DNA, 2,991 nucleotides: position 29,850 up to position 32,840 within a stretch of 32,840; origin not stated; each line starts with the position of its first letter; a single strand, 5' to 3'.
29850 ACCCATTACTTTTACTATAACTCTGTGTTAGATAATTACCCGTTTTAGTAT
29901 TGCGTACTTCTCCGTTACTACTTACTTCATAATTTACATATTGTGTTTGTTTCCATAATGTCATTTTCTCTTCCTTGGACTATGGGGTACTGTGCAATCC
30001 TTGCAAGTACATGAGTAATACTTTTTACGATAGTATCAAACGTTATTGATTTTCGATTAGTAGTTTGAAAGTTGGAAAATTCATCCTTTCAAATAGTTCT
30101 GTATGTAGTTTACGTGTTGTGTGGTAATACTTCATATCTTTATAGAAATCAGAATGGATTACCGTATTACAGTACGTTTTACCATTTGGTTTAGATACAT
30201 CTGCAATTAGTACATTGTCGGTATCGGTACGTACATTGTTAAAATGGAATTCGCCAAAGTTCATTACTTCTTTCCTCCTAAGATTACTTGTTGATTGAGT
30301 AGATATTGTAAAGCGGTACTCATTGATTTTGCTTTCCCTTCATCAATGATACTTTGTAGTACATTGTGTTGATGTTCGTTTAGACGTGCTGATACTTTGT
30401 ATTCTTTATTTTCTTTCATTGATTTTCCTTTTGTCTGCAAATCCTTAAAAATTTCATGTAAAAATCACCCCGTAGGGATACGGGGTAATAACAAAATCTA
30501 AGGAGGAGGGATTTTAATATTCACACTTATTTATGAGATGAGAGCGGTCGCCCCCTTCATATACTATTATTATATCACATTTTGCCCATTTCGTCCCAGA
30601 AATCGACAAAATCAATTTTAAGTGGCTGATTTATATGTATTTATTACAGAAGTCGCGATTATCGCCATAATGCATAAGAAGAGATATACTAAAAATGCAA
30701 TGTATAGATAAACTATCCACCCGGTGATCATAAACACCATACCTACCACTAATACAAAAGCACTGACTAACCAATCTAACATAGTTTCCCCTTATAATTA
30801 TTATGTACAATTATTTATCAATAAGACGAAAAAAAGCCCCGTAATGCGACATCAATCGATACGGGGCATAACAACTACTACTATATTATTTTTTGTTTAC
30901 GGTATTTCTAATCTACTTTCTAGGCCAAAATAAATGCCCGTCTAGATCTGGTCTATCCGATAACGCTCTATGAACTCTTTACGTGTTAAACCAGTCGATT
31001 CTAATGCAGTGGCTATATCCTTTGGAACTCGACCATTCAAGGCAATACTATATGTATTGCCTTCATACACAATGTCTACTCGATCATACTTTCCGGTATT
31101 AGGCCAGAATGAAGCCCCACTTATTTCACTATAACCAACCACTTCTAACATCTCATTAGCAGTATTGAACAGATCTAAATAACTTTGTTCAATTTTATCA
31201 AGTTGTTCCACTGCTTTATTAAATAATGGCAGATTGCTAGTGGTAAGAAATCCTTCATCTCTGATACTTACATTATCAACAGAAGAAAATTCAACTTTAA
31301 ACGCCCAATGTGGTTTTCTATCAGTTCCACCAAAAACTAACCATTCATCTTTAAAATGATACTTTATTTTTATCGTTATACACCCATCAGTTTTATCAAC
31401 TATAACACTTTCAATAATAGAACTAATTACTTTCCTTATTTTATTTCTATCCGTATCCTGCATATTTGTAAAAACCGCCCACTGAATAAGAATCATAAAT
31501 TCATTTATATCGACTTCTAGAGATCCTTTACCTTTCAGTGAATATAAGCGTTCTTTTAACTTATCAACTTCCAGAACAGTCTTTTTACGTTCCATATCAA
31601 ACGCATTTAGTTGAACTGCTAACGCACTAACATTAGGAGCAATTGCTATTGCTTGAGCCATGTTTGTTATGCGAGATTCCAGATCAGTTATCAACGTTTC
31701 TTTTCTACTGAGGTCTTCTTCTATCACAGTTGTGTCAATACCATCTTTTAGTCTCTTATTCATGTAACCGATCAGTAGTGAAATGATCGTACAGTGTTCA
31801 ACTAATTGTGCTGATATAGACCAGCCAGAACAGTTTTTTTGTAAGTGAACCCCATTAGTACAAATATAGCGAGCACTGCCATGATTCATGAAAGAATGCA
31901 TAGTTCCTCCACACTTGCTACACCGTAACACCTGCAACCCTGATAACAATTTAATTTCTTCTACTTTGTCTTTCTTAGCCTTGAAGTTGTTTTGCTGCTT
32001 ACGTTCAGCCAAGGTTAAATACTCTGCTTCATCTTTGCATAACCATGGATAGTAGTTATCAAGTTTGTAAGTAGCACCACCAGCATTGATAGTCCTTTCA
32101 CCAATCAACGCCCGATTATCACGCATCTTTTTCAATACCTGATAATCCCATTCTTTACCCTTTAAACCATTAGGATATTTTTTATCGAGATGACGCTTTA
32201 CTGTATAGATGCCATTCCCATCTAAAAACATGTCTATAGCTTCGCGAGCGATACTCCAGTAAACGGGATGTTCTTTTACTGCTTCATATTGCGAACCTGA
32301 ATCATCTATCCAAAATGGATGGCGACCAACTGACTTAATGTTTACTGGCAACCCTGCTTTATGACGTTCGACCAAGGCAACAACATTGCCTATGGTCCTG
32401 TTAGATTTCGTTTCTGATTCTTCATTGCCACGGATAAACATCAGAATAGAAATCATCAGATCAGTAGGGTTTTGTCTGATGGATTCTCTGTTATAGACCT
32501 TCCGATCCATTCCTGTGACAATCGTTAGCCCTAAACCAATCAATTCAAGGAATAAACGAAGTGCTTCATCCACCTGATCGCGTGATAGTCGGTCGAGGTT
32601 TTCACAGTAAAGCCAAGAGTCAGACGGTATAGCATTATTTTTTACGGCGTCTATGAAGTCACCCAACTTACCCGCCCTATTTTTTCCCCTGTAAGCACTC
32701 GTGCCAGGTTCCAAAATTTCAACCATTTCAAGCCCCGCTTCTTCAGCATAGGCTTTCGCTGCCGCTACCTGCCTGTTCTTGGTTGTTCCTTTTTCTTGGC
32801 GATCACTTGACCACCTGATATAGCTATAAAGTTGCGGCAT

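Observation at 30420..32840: Large serine recombinase at the window edge with an unassigned attachment site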

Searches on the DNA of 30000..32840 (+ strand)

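Call 5: search_dna_similar(query=window:30000-32840:+, collection=phages, mode=near, max_rows=25)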
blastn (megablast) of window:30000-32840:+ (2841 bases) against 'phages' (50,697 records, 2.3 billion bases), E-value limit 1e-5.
No match.

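Call 18: search_dna_similar(query=L003:8650-9960:+, collection=ecoli_genomes, mode=near, max_rows=8)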
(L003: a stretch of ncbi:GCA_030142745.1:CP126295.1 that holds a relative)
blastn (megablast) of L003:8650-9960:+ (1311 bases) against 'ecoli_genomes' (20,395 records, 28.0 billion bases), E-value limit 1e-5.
Records with a match: 5425; places in all: 5427; records where one place covers at least 80% of the query: 5425.
Genomes with a match: 5425 of 5426; with a place that covers at least 80% of the query: 5425. Places per genome that has any: lowest 1, median 1, highest 2. On chromosomes: 5422 places; on plasmids: 5.
Best place of each record, by identity: >=99% 4025; 95-99% 1400.
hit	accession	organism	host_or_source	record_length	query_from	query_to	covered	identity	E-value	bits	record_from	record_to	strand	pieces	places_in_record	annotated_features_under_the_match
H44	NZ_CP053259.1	Escherichia coli strain GF3-3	Guinea fowl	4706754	1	1311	100%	99.4%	0e+0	2377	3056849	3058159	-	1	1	rimO: 30S ribosomal protein S12 methylthiotransferase RimO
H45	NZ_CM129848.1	Escherichia coli strain TB06052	fresh water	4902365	1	1311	100%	99.3%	0e+0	2372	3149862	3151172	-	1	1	rimO: 30S ribosomal protein S12 methylthiotransferase RimO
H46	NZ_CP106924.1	Escherichia coli strain MFDS1016424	spicy squid salad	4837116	1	1311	100%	99.2%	0e+0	2366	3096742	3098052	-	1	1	rimO: 30S ribosomal protein S12 methylthiotransferase RimO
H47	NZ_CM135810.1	Escherichia coli strain WGI31CT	green ice lettuce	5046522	1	1311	100%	99.2%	0e+0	2366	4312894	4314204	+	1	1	rimO: 30S ribosomal protein S12 methylthiotransferase RimO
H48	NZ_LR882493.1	Escherichia coli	Vulpes vulpes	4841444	1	1311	100%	99.2%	0e+0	2361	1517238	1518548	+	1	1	rimO: 30S ribosomal protein S12 methylthiotransferase RimO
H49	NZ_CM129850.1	Escherichia coli strain TB06051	fresh water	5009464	1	1311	100%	99.1%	0e+0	2355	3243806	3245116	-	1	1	rimO: 30S ribosomal protein S12 methylthiotransferase RimO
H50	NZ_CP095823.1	Escherichia coli strain STE15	avian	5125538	1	1311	100%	98.6%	0e+0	2322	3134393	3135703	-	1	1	rimO: 30S ribosomal protein S12 methylthiotransferase RimO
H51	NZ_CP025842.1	Escherichia coli strain 720632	Homo sapiens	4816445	1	1281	98%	99.9%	0e+0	2361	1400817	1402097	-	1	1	rimO: 30S ribosomal protein S12 methylthiotransferase RimO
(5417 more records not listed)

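Call 20: get_annotated_region(hit=H51, flank=1500)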
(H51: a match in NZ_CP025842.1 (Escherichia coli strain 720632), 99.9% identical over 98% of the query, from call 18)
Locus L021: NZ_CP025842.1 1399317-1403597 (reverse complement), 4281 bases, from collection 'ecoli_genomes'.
description: Escherichia coli strain 720632 chromosome, complete genome
organism: Escherichia coli strain 720632 (NCBI taxid 562)
replicon: chromosome; assembly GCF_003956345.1
host: Homo sapiens; source: stool; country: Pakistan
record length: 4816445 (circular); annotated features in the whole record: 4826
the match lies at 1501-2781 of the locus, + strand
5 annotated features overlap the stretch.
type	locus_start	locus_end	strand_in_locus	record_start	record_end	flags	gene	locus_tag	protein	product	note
CDS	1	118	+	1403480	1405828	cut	pdeI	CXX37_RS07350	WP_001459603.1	sensor domain-containing phosphodiesterase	-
CDS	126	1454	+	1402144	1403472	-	dgcI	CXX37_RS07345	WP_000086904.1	GGDEF domain-containing protein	-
CDS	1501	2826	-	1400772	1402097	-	rimO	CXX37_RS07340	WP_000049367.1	30S ribosomal protein S12 methylthiotransferase RimO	-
CDS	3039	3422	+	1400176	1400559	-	bssR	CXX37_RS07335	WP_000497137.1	biofilm formation regulator BssR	-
CDS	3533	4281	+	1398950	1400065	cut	yliI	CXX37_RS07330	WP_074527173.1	aldose sugar dehydrogenase YliI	-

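Call 39: search_rna_families(source=window, start=30200, end=31100, threshold=evalue, max_evalue=1)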
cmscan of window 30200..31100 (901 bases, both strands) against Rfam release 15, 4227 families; matches with E-value up to 1: 2.
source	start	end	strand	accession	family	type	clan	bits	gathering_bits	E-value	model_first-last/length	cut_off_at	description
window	30442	30504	-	RF04089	mir-753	Gene; miRNA;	-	22.8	62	0.069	1-62/62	no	mir-753 microRNA precursor family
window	30458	30511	-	RF02837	anti-hemB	Gene; sRNA;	-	15.4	49.5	0.95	1-81/81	no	Burkholderia RNA 7 (anti-hemB)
